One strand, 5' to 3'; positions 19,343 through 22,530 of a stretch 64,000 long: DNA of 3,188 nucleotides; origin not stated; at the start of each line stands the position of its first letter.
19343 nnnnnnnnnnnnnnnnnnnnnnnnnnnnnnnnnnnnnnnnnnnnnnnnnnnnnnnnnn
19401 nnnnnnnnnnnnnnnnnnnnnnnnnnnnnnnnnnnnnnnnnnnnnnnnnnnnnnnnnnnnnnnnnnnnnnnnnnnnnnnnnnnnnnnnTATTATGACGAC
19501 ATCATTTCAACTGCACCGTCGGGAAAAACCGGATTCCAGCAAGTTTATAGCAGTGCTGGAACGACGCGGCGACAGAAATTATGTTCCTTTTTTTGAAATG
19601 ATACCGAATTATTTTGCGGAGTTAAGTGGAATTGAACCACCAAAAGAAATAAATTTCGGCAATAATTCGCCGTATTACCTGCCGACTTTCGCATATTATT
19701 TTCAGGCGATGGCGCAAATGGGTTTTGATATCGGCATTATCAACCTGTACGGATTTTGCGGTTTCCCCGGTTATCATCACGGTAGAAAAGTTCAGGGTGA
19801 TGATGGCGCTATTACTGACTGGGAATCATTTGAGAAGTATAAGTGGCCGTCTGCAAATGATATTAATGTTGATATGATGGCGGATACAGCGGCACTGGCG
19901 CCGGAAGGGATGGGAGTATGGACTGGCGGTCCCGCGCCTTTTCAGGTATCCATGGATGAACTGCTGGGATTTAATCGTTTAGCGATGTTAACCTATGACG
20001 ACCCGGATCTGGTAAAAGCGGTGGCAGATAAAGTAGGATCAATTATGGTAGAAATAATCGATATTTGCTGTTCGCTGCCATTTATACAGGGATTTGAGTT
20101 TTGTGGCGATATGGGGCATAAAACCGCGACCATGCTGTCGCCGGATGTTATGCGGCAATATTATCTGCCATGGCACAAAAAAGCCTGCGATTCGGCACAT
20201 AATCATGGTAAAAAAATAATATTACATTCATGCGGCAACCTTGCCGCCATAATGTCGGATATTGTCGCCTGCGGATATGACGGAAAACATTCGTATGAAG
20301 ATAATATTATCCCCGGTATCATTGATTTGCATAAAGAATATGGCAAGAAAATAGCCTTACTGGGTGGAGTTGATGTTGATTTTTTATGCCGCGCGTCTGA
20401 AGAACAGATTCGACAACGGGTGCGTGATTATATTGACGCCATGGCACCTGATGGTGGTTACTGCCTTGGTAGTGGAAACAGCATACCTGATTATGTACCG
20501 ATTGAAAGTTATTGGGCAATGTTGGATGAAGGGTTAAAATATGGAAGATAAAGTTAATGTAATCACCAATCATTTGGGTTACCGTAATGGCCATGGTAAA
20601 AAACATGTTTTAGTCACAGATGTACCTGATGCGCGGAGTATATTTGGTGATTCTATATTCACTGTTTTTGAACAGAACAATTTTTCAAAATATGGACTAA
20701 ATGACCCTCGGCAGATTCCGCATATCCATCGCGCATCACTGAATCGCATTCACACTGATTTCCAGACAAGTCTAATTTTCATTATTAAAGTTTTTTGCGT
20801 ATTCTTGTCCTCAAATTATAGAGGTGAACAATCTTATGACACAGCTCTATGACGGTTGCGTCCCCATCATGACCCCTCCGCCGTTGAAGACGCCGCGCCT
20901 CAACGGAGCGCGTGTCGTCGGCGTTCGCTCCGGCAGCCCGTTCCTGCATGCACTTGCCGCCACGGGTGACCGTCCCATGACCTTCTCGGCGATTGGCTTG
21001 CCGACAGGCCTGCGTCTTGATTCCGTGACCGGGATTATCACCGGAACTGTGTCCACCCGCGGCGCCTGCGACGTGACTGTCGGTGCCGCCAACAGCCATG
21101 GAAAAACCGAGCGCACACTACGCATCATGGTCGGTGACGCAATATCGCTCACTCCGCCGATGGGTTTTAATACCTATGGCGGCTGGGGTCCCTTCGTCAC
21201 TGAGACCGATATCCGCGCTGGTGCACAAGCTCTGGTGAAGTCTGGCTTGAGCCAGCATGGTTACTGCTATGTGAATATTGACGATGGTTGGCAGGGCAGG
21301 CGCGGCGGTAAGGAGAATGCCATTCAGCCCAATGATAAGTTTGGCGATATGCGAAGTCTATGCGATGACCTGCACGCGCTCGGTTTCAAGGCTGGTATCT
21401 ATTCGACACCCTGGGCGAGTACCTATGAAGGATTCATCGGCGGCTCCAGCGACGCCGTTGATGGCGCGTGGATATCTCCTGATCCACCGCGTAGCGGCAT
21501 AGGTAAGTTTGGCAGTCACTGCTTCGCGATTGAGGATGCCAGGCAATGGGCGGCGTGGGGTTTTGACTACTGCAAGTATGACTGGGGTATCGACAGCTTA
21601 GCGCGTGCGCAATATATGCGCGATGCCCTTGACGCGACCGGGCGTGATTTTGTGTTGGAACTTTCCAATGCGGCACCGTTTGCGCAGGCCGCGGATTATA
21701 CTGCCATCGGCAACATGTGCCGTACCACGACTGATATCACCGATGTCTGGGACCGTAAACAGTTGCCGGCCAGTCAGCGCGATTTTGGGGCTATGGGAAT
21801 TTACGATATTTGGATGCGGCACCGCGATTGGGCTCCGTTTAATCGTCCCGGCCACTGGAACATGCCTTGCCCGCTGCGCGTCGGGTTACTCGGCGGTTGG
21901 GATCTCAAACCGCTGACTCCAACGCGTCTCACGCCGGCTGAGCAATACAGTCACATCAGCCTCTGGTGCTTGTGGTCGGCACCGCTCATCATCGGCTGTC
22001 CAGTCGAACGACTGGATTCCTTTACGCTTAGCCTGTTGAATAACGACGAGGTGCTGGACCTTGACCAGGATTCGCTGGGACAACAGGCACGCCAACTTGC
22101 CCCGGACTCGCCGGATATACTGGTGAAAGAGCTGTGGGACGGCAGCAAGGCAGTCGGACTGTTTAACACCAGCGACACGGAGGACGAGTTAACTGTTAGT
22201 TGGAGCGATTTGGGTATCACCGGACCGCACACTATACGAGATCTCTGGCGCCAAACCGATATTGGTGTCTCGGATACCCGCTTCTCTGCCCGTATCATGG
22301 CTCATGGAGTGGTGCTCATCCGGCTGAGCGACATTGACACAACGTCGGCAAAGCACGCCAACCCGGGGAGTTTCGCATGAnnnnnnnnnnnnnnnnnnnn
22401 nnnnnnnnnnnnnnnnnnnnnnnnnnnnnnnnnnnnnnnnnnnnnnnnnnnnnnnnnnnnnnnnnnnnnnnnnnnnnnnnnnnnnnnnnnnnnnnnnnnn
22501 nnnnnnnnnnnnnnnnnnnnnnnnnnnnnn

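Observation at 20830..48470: Sharp compositional mosaic: GC-rich blocks with junctions inside reading frames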

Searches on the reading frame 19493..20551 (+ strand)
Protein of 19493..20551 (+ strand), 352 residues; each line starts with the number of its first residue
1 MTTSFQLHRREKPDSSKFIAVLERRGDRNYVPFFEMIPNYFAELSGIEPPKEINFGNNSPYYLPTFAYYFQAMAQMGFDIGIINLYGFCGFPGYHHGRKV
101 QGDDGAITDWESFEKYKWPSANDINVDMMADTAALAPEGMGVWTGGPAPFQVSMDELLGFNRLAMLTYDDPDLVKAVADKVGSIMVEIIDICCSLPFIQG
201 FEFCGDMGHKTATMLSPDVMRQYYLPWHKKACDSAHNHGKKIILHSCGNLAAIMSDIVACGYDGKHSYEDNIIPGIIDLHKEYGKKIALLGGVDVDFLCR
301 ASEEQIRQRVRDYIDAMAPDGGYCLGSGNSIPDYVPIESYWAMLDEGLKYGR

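Call 4: search_protein_families(library=pfam, proteins=[window:19493-20551:+])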
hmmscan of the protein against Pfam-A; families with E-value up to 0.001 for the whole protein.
window:19493-20551:+ (352 aa): 1 family
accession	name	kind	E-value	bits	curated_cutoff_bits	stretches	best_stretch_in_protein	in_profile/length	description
PF01208.23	URO-D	-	9.6e-22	77.9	23.9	1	147-345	144-341/346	Uroporphyrinogen decarboxylase (URO-D)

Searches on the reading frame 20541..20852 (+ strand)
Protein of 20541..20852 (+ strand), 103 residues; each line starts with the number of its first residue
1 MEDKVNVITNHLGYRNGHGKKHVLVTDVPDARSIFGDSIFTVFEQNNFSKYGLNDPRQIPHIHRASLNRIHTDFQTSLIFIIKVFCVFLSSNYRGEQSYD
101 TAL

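Call 4: search_protein_families(library=pfam, proteins=[window:20541-20852:+])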
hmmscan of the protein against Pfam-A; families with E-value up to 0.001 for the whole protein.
window:20541-20852:+ (103 aa): 0 families

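Call 35: search_protein_families(library=pfam, max_evalue=1, proteins=[window:20541-20852:+])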
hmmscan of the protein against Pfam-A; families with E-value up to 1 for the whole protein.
window:20541-20852:+ (103 aa): 0 families

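Call 48: search_protein_families(library=pfam, proteins=[L022:8750-9691:+])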
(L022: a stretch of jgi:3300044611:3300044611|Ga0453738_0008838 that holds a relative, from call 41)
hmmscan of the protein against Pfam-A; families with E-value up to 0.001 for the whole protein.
L022:8750-9691:+ (314 aa): 0 families

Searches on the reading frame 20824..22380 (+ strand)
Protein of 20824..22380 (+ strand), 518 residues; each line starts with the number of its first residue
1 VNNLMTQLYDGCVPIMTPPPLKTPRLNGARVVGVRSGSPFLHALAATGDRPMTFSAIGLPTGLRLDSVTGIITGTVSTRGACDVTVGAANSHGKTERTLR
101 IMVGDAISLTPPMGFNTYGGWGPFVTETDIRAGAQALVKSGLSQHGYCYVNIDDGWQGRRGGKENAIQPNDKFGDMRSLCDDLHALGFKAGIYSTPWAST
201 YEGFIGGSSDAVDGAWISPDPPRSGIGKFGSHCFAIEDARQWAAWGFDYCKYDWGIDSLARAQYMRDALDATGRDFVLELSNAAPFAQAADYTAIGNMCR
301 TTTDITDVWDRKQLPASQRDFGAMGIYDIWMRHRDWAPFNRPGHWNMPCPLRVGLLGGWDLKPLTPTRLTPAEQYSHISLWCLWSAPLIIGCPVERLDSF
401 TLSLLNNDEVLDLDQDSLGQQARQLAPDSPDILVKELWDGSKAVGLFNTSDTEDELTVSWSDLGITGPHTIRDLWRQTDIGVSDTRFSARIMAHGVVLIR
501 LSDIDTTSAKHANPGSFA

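Call 4: search_protein_families(library=pfam, proteins=[window:20824-22380:+])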
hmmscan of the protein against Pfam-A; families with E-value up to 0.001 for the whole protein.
window:20824-22380:+ (518 aa): 3 families
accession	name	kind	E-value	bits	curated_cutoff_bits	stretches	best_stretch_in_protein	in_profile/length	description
PF16499.11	Melibiase_2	-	1.6e-21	77.3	23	2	229-416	108-284/284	Alpha galactosidase A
PF17801.7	Melibiase_C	-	8e-20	71.2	22.9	1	429-501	3-71/71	Alpha galactosidase C-terminal beta sandwich domain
PF05345.18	He_PIG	-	2.7e-08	34.6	24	1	33-102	12-94/96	Putative Ig domain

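Call 37: list_cluster_members(proteins=[window:20836-22380:+, window:22428-23954:+, window:23951-24421:+, window:30027-33959:+, window:34100-36151:+, window:36571-39435:+, window:39536-40480:-, window:40581-44423:-, window:47659-48609:+, window:20541-20852:+])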
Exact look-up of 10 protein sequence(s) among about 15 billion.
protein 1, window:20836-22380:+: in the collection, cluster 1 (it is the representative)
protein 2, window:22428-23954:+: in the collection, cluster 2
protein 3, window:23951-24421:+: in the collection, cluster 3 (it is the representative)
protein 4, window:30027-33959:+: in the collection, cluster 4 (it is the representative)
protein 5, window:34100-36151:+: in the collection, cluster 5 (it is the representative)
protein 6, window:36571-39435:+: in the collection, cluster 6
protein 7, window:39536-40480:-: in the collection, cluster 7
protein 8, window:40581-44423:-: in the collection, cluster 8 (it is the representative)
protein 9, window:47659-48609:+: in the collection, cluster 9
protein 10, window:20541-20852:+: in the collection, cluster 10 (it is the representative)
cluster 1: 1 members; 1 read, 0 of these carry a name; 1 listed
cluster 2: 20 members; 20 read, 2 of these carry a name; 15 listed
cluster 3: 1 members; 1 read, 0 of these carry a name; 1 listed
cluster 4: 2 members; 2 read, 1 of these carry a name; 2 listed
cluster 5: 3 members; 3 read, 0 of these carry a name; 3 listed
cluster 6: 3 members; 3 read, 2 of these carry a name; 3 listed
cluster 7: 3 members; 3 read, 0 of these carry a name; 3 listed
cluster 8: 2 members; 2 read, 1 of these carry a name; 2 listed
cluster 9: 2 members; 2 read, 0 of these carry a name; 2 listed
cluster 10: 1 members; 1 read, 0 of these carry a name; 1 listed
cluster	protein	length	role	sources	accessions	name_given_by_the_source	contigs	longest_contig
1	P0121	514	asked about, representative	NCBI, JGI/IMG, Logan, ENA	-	-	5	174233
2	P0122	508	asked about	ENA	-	-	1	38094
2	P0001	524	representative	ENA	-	-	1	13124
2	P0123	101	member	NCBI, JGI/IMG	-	oligogalacturonide lyase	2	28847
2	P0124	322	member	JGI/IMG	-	oligogalacturonide lyase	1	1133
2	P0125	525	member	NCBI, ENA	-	-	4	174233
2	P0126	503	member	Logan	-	-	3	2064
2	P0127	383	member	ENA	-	-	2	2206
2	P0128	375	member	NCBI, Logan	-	-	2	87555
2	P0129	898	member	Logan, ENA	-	-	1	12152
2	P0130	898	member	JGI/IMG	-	-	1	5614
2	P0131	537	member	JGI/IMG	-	-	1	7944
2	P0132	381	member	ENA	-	-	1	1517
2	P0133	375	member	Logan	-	-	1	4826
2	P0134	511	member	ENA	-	-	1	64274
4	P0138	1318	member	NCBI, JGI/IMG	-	hypothetical protein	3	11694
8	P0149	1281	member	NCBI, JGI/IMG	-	hypothetical protein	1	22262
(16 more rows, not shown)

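Call 38: find_encoding_contigs(protein=P0149, flank=10000, max_places=4)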
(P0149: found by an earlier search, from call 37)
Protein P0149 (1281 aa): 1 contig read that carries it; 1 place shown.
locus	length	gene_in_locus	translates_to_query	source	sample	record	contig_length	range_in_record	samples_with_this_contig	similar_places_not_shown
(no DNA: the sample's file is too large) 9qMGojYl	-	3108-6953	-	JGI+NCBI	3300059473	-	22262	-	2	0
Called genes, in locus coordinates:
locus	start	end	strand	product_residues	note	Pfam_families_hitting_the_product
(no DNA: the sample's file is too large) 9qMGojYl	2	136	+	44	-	?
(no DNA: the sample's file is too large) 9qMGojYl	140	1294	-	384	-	PF00392:GntR, PF00532:Peripla_BP_1, PF13407:Peripla_BP_4, PF13377:Peripla_BP_3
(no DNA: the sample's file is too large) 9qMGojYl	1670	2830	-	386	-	PF07963:N_methyl, PF07596:SBP_bac_10 (faint)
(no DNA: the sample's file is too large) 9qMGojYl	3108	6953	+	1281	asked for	PF06452:CBM9_1 (faint), PF13860:FlgD_ig (weak), PF01436:NHL (faint)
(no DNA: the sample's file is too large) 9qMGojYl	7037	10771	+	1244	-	PF06452:CBM9_1 (faint), PF13860:FlgD_ig (faint), PF13360:PQQ_2 (faint)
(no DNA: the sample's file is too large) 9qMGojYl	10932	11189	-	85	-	-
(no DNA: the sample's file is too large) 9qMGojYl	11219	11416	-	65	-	-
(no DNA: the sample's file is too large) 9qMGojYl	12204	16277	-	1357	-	-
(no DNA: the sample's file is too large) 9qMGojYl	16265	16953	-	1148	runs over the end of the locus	PF22666:Glyco_hydro_2_N2, PF07090:GATase1_like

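Call 41: find_encoding_contigs(protein=P0138, flank=10000, max_places=4)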
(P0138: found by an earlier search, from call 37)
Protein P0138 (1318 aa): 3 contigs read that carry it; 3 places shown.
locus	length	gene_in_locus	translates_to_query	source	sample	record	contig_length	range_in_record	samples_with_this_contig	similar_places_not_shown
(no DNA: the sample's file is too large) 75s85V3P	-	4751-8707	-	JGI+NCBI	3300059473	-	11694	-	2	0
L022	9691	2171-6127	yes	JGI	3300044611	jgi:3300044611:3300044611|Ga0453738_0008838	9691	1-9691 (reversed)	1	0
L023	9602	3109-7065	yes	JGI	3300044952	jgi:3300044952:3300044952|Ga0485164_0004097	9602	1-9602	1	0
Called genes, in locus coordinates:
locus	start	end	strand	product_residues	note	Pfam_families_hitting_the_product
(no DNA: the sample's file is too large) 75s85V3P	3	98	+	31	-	?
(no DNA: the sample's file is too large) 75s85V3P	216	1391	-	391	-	PF01209:Ubie_methyltran, PF05401:NodS (weak), PF02353:CMAS (weak), PF13489:Methyltransf_23, PF13649:Methyltransf_25, PF13847:Methyltransf_31, PF08241:Methyltransf_11, PF08242:Methyltransf_12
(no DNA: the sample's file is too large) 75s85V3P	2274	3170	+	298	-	PF02311:AraC_binding, PF00165:HTH_AraC, PF12833:HTH_18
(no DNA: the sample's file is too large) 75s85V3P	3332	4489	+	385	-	PF07963:N_methyl, PF07596:SBP_bac_10 (weak)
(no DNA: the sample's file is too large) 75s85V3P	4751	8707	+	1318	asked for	PF06452:CBM9_1 (faint), PF13860:FlgD_ig (faint), PF13360:PQQ_2 (faint)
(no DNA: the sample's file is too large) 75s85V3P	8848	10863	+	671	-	-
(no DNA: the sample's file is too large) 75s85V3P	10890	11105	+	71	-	-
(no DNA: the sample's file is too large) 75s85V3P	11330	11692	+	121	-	?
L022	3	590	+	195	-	?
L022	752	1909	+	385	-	PF07963:N_methyl, PF07596:SBP_bac_10 (weak)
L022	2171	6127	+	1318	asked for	PF06452:CBM9_1 (faint), PF13860:FlgD_ig (faint), PF13360:PQQ_2 (faint)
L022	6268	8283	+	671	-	-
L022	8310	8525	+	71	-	-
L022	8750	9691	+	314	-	?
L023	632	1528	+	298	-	PF02311:AraC_binding, PF00165:HTH_AraC, PF12833:HTH_18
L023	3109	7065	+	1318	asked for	PF06452:CBM9_1 (faint), PF13860:FlgD_ig (faint), PF13360:PQQ_2 (faint)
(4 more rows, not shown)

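Call 48: search_protein_families(library=pfam, proteins=[L022:8750-9691:+])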
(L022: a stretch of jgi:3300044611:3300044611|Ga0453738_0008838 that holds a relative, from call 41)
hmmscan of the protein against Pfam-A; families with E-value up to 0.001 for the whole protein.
L022:8750-9691:+ (314 aa): 0 families
